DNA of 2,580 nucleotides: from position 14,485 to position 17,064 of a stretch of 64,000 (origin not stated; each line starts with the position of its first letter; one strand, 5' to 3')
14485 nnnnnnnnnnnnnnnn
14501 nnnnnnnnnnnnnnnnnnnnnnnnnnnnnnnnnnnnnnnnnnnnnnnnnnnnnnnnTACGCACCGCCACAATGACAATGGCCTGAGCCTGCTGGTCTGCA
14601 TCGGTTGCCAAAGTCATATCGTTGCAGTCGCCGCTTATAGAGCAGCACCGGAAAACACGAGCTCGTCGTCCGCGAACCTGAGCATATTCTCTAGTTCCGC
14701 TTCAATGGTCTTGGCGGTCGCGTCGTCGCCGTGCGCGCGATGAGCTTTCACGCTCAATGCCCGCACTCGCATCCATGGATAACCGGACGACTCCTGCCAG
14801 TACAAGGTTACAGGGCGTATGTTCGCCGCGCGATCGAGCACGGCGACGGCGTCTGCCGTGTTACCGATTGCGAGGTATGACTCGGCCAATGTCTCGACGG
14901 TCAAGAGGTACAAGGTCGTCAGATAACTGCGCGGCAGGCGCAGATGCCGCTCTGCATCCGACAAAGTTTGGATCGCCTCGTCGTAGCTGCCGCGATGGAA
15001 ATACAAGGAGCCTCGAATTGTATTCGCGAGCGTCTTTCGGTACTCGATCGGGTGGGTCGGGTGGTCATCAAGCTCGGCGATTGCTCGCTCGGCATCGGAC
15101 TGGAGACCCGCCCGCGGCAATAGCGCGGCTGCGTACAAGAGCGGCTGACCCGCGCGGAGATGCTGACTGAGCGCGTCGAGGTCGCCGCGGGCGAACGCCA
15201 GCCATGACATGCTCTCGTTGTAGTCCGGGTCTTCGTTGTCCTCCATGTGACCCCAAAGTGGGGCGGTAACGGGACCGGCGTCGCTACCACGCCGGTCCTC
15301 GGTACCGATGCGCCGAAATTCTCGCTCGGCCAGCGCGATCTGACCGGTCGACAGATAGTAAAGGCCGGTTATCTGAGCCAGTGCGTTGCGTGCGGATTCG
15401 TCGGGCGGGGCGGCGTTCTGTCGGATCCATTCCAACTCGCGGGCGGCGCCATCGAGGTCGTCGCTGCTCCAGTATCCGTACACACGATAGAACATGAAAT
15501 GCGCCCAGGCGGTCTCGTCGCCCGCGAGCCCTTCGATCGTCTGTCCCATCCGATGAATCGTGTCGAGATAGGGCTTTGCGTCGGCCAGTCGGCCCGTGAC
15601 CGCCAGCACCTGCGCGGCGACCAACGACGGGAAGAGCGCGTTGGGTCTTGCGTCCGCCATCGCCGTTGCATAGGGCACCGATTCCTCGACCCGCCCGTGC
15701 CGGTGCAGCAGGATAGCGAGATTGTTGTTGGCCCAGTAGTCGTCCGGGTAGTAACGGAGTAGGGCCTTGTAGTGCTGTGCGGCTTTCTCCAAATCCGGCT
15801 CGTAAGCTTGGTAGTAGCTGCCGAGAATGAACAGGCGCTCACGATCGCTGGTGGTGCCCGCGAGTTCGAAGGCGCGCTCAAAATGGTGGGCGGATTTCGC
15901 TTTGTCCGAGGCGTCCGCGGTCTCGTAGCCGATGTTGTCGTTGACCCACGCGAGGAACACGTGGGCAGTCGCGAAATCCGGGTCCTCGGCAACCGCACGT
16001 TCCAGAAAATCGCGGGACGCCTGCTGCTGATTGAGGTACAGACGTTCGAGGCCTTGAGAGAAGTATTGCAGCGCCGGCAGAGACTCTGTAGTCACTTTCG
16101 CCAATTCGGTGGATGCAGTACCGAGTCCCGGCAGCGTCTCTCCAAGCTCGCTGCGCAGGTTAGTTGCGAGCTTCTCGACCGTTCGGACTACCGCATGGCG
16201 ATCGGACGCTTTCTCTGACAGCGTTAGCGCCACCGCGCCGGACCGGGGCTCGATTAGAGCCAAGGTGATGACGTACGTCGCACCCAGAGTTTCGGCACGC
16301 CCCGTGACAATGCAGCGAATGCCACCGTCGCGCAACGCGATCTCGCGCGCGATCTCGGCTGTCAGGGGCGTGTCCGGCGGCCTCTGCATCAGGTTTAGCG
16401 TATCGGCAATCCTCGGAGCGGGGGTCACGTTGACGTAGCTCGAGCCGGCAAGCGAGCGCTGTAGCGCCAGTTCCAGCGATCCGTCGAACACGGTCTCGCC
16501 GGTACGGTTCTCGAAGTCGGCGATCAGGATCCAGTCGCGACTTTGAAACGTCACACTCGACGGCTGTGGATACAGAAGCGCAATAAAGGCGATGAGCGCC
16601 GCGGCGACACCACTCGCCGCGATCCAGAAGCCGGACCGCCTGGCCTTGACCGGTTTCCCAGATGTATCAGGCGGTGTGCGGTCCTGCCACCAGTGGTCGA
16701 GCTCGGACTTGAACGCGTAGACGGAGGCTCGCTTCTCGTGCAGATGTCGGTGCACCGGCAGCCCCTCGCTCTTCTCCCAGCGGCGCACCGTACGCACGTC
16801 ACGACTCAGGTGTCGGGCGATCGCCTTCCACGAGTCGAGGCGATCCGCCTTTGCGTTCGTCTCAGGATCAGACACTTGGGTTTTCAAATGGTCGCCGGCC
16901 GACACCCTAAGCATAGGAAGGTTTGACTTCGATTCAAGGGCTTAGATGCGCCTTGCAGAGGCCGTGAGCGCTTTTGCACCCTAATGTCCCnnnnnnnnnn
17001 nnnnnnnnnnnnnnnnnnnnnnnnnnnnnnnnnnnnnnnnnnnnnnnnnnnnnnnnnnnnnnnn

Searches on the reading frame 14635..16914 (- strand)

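Call 90: search_protein_families(library=pfam, proteins=[window:14635-16914:-], max_evalue=0.0001)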
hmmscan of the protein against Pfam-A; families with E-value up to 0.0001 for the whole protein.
window:14635-16914:- (759 aa): 9 families
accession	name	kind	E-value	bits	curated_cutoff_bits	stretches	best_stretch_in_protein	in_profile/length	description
PF14559.12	TPR_19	-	5.4e-12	46.3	25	0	374-425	6-57/68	Tetratricopeptide repeat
PF13432.12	TPR_16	-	3.5e-09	37.4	32.7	1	374-425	12-63/65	Tetratricopeptide repeat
PF07719.23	TPR_2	-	6.1e-09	35.8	27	0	675-701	6-32/34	Tetratricopeptide repeat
PF13414.12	TPR_11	-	2.2e-08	34.1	26.8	0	374-407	9-42/42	TPR repeat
PF13428.12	TPR_14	-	2.9e-08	34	23.5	0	675-698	6-29/44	Tetratricopeptide repeat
PF13431.12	TPR_17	-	2.6e-06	27.7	24.4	0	382-411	2-31/34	Tetratricopeptide repeat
PF13181.12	TPR_8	-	1.6e-05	25.1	25.7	0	676-701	7-32/34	Tetratricopeptide repeat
PF13424.12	TPR_12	-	2.9e-05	24.6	30.1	0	634-700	9-75/77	Tetratricopeptide repeat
PF25064.1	ARM_TT21_5th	-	6.2e-05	23.7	27.8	0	374-421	16-63/117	TT21 fifth ARM repeats domain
